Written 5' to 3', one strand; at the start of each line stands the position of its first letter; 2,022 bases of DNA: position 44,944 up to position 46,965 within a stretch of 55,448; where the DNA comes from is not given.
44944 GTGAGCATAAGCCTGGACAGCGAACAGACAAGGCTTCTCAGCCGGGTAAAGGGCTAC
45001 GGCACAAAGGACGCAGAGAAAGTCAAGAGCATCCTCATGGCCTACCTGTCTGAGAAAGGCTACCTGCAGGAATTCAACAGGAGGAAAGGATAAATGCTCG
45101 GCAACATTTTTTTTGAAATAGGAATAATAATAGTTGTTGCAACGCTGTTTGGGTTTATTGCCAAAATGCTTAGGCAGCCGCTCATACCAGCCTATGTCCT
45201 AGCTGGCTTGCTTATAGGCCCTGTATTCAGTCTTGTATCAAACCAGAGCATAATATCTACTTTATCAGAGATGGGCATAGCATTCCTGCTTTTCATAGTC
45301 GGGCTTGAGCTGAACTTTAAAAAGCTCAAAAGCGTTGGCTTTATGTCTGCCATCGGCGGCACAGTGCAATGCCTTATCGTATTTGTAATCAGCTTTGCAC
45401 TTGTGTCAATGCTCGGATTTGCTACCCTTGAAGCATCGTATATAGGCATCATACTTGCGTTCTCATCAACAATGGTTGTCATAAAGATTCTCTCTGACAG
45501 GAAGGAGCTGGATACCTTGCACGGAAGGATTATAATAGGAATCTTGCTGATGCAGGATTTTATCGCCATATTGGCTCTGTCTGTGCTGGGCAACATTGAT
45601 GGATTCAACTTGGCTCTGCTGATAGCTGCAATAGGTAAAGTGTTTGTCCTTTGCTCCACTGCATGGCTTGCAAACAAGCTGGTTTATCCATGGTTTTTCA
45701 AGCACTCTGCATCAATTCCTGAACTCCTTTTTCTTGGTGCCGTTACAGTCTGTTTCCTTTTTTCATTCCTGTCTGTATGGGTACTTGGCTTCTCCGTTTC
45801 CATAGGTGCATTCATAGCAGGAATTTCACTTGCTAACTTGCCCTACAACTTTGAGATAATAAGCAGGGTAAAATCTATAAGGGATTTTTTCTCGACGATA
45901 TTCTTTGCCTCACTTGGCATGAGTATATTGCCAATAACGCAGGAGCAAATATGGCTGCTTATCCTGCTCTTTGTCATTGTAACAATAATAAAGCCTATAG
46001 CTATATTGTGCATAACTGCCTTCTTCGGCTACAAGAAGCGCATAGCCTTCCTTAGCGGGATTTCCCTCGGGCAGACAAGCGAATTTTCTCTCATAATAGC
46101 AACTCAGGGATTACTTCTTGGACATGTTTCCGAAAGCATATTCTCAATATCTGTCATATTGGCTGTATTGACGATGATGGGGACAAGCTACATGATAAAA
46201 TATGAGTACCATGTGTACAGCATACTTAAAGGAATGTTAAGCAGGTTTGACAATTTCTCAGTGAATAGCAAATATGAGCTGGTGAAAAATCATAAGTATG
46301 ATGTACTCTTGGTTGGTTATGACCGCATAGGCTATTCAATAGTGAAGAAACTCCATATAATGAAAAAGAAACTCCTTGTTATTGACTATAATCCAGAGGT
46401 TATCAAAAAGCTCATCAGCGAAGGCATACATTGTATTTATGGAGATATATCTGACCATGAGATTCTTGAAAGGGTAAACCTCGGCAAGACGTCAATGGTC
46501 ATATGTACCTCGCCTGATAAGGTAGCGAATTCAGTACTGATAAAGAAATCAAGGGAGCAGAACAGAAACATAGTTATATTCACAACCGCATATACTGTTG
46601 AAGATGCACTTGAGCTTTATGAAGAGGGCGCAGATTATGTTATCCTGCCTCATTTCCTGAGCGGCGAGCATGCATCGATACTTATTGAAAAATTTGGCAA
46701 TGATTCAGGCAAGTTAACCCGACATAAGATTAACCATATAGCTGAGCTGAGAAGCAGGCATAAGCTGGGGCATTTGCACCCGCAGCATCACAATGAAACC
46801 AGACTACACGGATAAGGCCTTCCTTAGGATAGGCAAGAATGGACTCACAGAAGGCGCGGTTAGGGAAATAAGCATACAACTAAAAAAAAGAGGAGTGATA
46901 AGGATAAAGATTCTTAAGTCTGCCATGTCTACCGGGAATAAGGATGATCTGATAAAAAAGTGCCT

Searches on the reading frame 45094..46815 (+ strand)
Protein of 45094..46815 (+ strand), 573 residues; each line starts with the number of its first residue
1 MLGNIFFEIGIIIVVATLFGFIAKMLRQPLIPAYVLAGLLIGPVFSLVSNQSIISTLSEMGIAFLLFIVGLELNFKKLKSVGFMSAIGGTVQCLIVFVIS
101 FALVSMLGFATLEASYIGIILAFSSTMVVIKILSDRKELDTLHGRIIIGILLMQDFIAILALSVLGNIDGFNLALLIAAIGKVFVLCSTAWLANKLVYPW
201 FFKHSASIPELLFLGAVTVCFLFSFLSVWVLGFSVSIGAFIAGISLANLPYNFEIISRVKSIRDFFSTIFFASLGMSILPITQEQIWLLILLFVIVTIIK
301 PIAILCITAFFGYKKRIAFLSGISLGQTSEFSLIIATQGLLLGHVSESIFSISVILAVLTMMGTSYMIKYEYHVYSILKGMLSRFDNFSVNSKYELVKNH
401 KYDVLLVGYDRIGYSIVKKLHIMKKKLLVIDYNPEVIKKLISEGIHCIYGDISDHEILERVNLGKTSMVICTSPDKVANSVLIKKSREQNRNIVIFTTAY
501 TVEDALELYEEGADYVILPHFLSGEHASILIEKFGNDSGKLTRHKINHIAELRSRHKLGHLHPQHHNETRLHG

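Call 15: search_protein_families(library=ncbifam, proteins=[window:45094-46815:+])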
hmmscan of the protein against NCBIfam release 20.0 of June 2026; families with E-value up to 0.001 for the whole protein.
window:45094-46815:+ (573 aa): 10 families
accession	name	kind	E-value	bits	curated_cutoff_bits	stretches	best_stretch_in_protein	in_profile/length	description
NF007950.1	PRK10669.1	equivalog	4.4e-51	174.3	700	1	13-518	15-534/547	YbaL family putative K(+) efflux transporter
NF002973.0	PRK03659.1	equivalog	9.4e-44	149.9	804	1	13-514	14-513/602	glutathione-regulated potassium-efflux system protein KefB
NF002924.0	PRK03562.1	equivalog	5.4e-43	147.3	752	1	11-516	12-517/623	glutathione-regulated potassium-efflux system protein KefC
TIGR00932.1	2a37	subfamily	1.4e-41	142.9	238.3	1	14-278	2-274/275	monovalent cation:proton antiporter-2 (CPA2) family protein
NF045626.1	FeTrans_MagA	equivalog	1.8e-35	122.7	700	1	10-362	12-368/386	iron transporter MagA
NF007039.0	PRK09496.3-2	equivalog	4.1e-06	25.9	293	1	404-530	3-134/446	Trk system potassium transporter TrkA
NF007041.0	PRK09496.3-4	equivalog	3.2e-05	22.8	386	1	397-480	223-308/450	Trk system potassium transporter TrkA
NF007031.0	PRK09496.1-2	equivalog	0.00013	21.2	289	1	404-477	3-78/458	Trk system potassium transporter TrkA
NF007034.0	PRK09496.2-1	subfamily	0.00042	19.3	344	1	404-491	3-90/445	Trk system potassium transporter TrkA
NF007043.0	PRK09496.3-6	equivalog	0.00055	18.8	384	1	403-474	233-306/445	Trk system potassium transporter TrkA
